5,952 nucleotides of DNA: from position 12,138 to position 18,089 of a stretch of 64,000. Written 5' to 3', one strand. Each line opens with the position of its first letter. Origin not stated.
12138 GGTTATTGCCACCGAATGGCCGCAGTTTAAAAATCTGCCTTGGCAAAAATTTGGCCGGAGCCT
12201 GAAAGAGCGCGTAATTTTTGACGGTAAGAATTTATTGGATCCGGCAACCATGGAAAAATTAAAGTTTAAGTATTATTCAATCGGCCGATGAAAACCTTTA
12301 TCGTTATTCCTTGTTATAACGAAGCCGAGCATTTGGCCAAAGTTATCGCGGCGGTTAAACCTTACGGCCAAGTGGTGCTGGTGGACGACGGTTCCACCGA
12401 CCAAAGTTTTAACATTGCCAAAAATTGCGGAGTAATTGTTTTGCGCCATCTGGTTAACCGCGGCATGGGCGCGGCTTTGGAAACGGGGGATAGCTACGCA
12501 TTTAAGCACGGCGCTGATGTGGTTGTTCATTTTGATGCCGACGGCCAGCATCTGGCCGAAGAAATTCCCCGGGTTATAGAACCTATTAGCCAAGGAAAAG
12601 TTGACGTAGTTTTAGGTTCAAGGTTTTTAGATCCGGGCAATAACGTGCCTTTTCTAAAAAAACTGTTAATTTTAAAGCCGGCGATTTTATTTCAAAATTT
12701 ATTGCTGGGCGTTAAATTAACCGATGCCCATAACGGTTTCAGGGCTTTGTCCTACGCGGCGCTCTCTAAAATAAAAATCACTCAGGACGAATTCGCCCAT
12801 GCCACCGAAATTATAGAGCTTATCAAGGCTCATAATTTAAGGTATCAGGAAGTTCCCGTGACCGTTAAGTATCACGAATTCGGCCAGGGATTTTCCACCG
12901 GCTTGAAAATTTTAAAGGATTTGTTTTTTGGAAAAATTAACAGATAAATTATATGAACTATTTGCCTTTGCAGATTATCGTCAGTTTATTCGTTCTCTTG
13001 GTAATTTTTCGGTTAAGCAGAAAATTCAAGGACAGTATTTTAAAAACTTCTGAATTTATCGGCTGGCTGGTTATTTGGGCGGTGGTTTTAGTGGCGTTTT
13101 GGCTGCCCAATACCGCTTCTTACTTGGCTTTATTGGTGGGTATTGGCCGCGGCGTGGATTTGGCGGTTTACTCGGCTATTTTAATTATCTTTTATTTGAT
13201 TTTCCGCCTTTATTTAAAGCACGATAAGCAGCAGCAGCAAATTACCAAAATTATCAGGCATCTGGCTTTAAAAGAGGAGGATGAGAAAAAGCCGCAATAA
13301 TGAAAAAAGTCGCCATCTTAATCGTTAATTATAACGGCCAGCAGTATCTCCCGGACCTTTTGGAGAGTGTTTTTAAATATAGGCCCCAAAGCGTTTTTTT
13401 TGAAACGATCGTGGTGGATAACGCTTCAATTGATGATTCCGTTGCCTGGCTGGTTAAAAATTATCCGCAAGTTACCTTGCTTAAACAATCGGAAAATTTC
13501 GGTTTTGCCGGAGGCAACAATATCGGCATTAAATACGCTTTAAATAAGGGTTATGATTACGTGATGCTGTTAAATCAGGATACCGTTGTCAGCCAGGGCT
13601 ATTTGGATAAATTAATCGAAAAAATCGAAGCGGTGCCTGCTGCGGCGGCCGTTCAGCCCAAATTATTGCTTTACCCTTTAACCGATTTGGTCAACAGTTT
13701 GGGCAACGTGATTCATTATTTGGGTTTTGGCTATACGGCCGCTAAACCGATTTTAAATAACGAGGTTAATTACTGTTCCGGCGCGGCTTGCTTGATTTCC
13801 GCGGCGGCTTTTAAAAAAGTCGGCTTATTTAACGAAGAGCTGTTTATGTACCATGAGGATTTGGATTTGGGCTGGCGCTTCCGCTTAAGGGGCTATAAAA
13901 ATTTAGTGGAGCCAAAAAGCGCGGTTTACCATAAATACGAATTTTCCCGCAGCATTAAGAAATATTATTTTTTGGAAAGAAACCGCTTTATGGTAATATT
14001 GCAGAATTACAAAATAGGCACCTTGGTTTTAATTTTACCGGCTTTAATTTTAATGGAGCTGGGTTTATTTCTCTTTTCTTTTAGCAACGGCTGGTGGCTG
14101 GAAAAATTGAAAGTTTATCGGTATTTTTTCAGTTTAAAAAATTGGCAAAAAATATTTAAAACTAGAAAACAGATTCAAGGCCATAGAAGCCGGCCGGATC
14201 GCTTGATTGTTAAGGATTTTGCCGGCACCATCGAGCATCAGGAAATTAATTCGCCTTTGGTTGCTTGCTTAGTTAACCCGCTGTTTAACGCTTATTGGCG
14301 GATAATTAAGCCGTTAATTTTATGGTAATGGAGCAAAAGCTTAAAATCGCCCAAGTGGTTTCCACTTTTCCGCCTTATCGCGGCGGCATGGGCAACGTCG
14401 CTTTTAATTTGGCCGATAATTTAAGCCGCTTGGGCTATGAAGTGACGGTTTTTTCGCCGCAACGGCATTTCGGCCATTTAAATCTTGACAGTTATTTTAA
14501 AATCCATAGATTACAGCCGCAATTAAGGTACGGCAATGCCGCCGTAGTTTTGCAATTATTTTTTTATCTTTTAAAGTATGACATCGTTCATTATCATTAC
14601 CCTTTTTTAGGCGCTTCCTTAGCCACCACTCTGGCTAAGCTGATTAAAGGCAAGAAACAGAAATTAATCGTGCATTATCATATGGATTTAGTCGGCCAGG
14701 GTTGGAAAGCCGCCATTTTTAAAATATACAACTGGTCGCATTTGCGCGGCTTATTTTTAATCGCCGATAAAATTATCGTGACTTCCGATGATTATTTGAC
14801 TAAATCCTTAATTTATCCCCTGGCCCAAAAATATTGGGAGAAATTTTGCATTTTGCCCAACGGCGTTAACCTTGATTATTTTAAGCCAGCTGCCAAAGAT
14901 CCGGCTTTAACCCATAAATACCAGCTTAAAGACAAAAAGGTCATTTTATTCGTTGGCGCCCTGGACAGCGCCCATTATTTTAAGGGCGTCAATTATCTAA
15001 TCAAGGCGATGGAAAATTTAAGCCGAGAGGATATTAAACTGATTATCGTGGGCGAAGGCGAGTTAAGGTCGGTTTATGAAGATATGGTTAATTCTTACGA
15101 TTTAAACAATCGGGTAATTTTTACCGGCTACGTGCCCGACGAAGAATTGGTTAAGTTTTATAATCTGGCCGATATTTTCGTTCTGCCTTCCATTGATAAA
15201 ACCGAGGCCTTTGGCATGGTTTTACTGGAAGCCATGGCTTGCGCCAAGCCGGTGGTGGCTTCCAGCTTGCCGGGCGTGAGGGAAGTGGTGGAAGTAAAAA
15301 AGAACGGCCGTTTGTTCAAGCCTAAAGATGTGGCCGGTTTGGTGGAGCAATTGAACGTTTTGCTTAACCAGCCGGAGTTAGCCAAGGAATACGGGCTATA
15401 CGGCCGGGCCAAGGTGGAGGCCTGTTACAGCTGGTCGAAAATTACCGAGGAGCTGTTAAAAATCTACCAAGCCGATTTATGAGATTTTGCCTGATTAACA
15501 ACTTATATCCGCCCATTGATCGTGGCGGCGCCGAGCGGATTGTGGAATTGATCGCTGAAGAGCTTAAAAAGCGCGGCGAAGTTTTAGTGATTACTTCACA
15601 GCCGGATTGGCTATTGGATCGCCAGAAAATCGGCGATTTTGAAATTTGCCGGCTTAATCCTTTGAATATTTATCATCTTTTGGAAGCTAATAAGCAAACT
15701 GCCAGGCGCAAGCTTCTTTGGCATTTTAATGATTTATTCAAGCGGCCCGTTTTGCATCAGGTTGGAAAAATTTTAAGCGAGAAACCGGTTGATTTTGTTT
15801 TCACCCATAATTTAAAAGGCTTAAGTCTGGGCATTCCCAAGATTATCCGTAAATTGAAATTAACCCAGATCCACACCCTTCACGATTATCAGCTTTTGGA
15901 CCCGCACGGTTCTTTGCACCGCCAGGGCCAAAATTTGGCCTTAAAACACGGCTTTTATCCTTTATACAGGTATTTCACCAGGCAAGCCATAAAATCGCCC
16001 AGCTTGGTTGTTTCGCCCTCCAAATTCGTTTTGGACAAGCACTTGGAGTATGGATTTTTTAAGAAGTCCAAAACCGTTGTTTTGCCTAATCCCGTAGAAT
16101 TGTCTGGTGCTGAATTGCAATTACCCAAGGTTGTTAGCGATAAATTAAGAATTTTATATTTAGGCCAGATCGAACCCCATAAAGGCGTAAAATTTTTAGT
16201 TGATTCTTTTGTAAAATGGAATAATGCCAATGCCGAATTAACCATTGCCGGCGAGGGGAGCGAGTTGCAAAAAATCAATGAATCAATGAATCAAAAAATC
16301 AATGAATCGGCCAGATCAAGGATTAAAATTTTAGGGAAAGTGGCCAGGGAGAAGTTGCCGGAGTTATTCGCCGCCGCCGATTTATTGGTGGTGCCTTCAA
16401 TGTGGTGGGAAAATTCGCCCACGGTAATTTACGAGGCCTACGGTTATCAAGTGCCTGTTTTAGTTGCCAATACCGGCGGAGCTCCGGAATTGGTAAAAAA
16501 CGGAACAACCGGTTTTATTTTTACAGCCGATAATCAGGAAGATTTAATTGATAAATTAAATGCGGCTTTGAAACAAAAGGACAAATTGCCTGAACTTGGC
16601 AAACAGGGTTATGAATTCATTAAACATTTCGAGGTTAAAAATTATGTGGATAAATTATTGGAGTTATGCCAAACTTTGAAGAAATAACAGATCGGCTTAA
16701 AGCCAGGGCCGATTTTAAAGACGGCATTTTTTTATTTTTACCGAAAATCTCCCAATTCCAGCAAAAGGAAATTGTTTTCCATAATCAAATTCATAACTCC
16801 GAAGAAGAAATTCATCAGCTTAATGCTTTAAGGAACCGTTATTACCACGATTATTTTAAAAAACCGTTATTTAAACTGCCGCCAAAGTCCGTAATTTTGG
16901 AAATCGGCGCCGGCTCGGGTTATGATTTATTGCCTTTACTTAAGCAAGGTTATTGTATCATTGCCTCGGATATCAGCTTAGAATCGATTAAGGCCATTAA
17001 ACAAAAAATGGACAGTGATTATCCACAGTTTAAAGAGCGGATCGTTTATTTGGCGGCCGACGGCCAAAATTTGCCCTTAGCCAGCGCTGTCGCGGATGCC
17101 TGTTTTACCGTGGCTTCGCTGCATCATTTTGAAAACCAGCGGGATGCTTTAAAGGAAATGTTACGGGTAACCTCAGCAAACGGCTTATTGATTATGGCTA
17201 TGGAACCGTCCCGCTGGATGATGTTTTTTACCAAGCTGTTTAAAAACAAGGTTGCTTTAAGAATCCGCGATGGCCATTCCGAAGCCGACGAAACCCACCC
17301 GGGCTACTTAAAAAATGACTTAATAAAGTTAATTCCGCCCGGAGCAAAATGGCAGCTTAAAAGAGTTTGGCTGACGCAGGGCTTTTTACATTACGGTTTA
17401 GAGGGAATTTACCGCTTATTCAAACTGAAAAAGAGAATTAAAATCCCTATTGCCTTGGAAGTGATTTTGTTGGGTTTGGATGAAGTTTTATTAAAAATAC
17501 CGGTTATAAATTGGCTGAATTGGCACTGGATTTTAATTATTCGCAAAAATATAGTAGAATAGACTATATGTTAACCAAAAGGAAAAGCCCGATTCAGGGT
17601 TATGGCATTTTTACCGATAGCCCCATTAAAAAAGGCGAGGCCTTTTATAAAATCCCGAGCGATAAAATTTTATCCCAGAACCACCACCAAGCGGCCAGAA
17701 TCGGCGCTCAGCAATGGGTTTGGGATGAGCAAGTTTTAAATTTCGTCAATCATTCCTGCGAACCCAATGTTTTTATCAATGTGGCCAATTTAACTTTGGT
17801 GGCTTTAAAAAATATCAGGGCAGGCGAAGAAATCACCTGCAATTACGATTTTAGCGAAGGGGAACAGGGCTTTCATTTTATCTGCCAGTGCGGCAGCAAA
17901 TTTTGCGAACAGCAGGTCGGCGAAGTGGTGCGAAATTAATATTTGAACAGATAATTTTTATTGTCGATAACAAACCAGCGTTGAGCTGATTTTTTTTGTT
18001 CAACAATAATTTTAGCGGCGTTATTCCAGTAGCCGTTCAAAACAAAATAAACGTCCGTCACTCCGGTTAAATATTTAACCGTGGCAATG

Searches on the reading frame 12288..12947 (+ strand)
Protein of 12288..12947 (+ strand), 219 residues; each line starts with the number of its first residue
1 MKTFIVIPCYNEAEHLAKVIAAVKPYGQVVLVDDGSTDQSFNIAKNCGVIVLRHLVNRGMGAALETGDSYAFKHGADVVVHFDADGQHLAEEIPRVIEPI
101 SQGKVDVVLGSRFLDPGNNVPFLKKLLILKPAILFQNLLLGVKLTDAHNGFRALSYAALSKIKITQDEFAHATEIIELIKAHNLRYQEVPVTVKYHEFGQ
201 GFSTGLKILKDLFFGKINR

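Call 4: search_protein_families(library=pfam, proteins=[window:12288-12947:+], max_evalue=0.01)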
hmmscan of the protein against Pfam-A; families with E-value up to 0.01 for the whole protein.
window:12288-12947:+ (219 aa): 1 family
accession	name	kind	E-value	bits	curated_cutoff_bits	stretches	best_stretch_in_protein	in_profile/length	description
PF00535.33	Glycos_transf_2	-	4.4e-23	82.5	23.3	1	5-162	2-167/168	Glycosyl transferase family 2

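Call 14: search_solved_structures(query=window:12288-12947:+, max_evalue=0.001, show_alignments=1)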
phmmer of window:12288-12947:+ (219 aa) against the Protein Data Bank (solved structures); distinct sequences matched with E-value up to 0.001: 4.
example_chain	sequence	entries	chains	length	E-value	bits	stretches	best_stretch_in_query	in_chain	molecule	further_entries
5mlz_A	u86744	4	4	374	4.4e-16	62.5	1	1-205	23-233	Dolichol monophosphate mannose synthase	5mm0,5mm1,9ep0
9bhc_C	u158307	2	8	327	1.7e-07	34.4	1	2-108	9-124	Undecaprenyl-phosphate 4-deoxy-4-formamido-L-arabinose transferase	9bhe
8vxh_A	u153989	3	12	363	2.2e-07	34.1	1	2-108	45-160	Undecaprenyl-phosphate 4-deoxy-4-formamido-L-arabinose transferase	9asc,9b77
9hwj_A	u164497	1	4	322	3.8e-07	33.3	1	2-107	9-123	Undecaprenyl-phosphate 4-deoxy-4-formamido-L-arabinose transferase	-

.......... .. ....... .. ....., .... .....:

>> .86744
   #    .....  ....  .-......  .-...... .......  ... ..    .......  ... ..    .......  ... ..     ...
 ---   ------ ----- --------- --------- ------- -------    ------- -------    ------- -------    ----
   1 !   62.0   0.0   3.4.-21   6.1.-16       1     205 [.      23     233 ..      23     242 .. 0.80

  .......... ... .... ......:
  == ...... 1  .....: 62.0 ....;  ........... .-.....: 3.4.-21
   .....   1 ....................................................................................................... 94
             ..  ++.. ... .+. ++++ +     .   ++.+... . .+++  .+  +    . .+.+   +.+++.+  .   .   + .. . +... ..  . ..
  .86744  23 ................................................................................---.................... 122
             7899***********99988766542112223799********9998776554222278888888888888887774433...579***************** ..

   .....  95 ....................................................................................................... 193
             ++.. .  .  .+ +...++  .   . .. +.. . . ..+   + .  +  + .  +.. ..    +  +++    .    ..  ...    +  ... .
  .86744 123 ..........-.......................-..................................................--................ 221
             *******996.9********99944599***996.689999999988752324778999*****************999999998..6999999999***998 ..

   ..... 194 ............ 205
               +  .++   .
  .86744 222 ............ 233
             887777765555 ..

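Call 17: search_protein_families(library=ncbifam, proteins=[window:12288-12947:+], max_evalue=0.01)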
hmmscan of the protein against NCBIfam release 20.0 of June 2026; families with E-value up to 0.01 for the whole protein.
window:12288-12947:+ (219 aa): 15 families
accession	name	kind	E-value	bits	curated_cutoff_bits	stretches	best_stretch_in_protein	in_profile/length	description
NF058614.1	PPMAGASynPpgS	equivalog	1.6e-48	165.1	370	1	3-214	2-221/226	polyprenyl-phospho-N-acetylgalactosaminyl synthase PpgS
TIGR04182.1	glyco_TIGR04182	equivalog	1.6e-24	86.8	325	1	5-211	4-206/293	S-layer glycoprotein N-glycosyltransferase AglJ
NF041391.1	DPhHxTase_Halo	equivalog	6.6e-14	51.4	375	1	9-183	3-175/213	dolichyl-phosphate hexose transferase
NF007986.1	PRK10714.1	equivalog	1.7e-10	40.4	529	1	2-110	7-124/316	undecaprenyl-phosphate 4-deoxy-4-formamido-L-arabinose transferase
NF047588.1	GlcsyltransPgfSStrep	equivalog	7.3e-09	35.3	500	1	1-166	1-171/308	glycosyltransferase PgfS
TIGR04283.1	glyco_like_mftF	equivalog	1.6e-08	34.4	182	1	5-81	3-86/221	TIGR04283 family arsenosugar biosynthesis glycosyltransferase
TIGR03965.1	mycofact_glyco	equivalog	8.6e-08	31.5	280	1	5-107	78-186/467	mycofactocin biosynthesis glycosyltransferase MftF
TIGR03937.1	PgaC_IcaA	equivalog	6.2e-07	28.7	422.3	1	5-86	49-136/407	poly-beta-1,6-N-acetyl-D-glucosamine synthase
TIGR01556.1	rhamnosyltran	subfamily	6.3e-07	28.8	200.55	1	12-119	6-118/281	rhamnosyltransferase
NF041875.1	EPS_EpsD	equivalog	8.4e-07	28.7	370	1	5-121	3-126/325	exopolysaccharide biosynthesis glycosyltransferase EpsD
NF010496.0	PRK13915.1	equivalog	2.2e-05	23.7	262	1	5-100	35-142/307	glucosyl-3-phosphoglycerate synthase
NF007482.0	PRK10073.1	equivalog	5.2e-05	22.4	423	1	4-107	9-117/334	glycosyltransferase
NF007677.0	PRK10352.1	equivalog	0.00015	20.9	433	1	123-213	6-95/314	nickel ABC transporter permease subunit NikB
TIGR03111.1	glyc2_xrt_Gpos1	hypoth_equivalog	0.00074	18.4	363.95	1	5-99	53-155/439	TIGR03111 family XrtG-associated glycosyltransferase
TIGR03469.1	HpnB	hypoth_equivalog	0.00088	18.4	379.25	1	4-108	47-168/386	hopene-associated glycosyltransferase HpnB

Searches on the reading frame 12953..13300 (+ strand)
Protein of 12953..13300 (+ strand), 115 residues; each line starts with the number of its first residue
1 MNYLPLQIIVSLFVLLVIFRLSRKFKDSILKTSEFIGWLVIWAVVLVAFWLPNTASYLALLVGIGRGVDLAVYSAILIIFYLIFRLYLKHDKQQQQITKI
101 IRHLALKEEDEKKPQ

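Call 4: search_protein_families(library=pfam, proteins=[window:12953-13300:+], max_evalue=0.01)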
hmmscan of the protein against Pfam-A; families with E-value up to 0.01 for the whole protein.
window:12953-13300:+ (115 aa): 1 family
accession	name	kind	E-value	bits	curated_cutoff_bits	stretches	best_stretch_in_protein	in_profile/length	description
PF10066.14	DUF2304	-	1.9e-23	83.2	25.5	1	6-109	2-105/106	Uncharacterized conserved protein (DUF2304)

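Call 17: search_protein_families(library=ncbifam, proteins=[window:12953-13300:+], max_evalue=0.01)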
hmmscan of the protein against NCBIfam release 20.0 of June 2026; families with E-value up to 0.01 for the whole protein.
window:12953-13300:+ (115 aa): 0 families

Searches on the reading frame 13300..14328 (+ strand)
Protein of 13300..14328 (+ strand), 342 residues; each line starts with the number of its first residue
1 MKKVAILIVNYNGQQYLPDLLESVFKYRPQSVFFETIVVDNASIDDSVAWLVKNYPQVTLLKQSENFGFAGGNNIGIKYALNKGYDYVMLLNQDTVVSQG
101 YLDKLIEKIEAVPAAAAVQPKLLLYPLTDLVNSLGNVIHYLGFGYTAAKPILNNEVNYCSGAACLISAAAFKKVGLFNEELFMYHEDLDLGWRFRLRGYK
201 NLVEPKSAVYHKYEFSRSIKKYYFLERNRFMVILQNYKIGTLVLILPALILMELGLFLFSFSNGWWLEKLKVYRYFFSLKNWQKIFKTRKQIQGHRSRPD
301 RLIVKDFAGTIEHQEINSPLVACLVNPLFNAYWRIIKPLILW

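Call 4: search_protein_families(library=pfam, proteins=[window:13300-14328:+], max_evalue=0.01)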
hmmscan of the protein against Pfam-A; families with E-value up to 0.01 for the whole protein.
window:13300-14328:+ (342 aa): 4 families
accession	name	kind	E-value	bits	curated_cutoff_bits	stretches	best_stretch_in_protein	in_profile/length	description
PF00535.33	Glycos_transf_2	-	5.2e-20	72.5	23.3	1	6-174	2-167/168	Glycosyl transferase family 2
PF13641.12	Glyco_tranf_2_3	-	2.9e-11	44.3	27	1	4-221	3-219/230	Glycosyltransferase like family 2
PF13632.12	Glyco_trans_2_3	-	1.4e-07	32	27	1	87-232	1-142/198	Glycosyl transferase family group 2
PF13506.12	Glyco_transf_21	-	0.00014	21.8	21.7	1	83-209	29-152/174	Glycosyl transferase family 21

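Call 17: search_protein_families(library=ncbifam, proteins=[window:13300-14328:+], max_evalue=0.01)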
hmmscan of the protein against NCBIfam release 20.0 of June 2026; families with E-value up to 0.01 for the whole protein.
window:13300-14328:+ (342 aa): 11 families
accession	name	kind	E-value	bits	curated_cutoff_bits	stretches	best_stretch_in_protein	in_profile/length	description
TIGR01556.1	rhamnosyltran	subfamily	2.1e-20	73.1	200.55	1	34-212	22-201/281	rhamnosyltransferase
TIGR03965.1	mycofact_glyco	equivalog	7.1e-17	61.4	280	1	2-212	74-281/467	mycofactocin biosynthesis glycosyltransferase MftF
TIGR03937.1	PgaC_IcaA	equivalog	8.3e-15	54.6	422.3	1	2-209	45-248/407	poly-beta-1,6-N-acetyl-D-glucosamine synthase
NF041875.1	EPS_EpsD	equivalog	3.6e-11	43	370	1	5-216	2-211/325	exopolysaccharide biosynthesis glycosyltransferase EpsD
NF007482.0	PRK10073.1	equivalog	5.4e-08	32.2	423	1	2-107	6-108/334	glycosyltransferase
NF050113.1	gal_furan_GlfT1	equivalog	9.9e-08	31.6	330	1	7-193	4-188/290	galactofuranosyltransferase GlfT1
NF038302.1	EPS_HpsE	equivalog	8.1e-07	28.3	300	1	4-118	3-120/307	hormogonium polysaccharide biosynthesis glycosyltransferase HpsE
TIGR04283.1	glyco_like_mftF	equivalog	3.8e-06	26.6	182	1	5-198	2-173/221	TIGR04283 family arsenosugar biosynthesis glycosyltransferase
TIGR03111.1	glyc2_xrt_Gpos1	hypoth_equivalog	0.001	18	363.95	1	3-120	50-167/439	TIGR03111 family XrtG-associated glycosyltransferase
NF050050.1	ProtGlycPglI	equivalog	0.0016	17.8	500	1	1-110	1-109/306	GalNAc(5)-diNAcBac-PP-undecaprenol beta-1,3-glucosyltransferase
NF007986.1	PRK10714.1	equivalog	0.0034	16.4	529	1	1-54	5-59/316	undecaprenyl-phosphate 4-deoxy-4-formamido-L-arabinose transferase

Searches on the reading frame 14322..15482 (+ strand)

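Call 4: search_protein_families(library=pfam, proteins=[window:14322-15482:+], max_evalue=0.01)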
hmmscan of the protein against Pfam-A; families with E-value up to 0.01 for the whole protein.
window:14322-15482:+ (386 aa): 8 families
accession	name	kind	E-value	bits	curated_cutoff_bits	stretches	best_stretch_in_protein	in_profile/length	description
PF00534.26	Glycos_transf_1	-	1.8e-45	155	26.4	1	203-363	13-171/172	Glycosyl transferases group 1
PF13692.12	Glyco_trans_1_4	-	1.3e-38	132.9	27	1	206-349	2-141/142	Glycosyl transferases group 1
PF13439.12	Glyco_transf_4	-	7.7e-18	65.5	28.5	1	21-185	2-169/170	Glycosyltransferase Family 4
PF13524.12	Glyco_trans_1_2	-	4.8e-12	46.5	25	1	227-379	6-143/144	Glycosyl transferase-like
PF13579.12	Glyco_trans_4_4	-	1.6e-09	38.8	29.7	1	21-157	1-137/158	Glycosyl transferase 4-like domain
PF20706.3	GT4-conflict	-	4.4e-08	32.9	26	1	187-372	177-379/385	Family 4 Glycosyltransferase in conflict systems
PF13477.12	Glyco_trans_4_2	-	5.3e-05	23.8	23.4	1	28-120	14-107/139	Glycosyl transferase 4-like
PF08323.17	Glyco_transf_5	-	0.00024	21.4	22.7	1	8-68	1-62/239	Starch synthase catalytic domain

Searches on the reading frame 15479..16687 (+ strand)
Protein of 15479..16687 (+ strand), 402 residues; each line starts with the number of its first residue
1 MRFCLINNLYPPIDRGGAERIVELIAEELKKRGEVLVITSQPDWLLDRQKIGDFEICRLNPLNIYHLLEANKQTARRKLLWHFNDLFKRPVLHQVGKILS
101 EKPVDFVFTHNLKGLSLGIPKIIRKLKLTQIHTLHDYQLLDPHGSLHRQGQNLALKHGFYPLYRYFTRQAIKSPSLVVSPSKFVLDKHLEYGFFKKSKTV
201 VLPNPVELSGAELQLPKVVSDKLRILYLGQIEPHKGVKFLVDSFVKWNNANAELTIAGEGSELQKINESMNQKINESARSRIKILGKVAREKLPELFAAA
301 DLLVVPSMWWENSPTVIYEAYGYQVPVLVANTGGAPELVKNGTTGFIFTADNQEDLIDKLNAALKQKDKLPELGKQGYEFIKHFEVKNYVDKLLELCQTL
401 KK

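Call 4: search_protein_families(library=pfam, proteins=[window:15479-16687:+], max_evalue=0.01)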
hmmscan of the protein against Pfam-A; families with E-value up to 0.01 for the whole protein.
window:15479-16687:+ (402 aa): 6 families
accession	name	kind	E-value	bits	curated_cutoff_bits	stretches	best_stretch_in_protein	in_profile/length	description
PF00534.26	Glycos_transf_1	-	1.5e-31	109.7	26.4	1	220-379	13-171/172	Glycosyl transferases group 1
PF13692.12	Glyco_trans_1_4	-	4.1e-26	92.4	27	1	224-365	3-141/142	Glycosyl transferases group 1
PF13439.12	Glyco_transf_4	-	6.2e-16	59.3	28.5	1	16-208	2-168/170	Glycosyltransferase Family 4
PF13579.12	Glyco_trans_4_4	-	8.5e-10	39.6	29.7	1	16-204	1-157/158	Glycosyl transferase 4-like domain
PF13524.12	Glyco_trans_1_2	-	9.2e-06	26.1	25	1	253-394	16-143/144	Glycosyl transferase-like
PF20706.3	GT4-conflict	-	5e-05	22.9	26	1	217-342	193-323/385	Family 4 Glycosyltransferase in conflict systems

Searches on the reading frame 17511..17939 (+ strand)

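Call 4: search_protein_families(library=pfam, proteins=[window:17511-17939:+], max_evalue=0.01)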
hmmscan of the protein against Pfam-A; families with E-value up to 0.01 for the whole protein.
window:17511-17939:+ (142 aa): 1 family
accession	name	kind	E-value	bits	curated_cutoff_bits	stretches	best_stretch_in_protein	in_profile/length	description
PF00856.33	SET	-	1.7e-14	54.5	22.4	1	30-112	1-104/105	SET domain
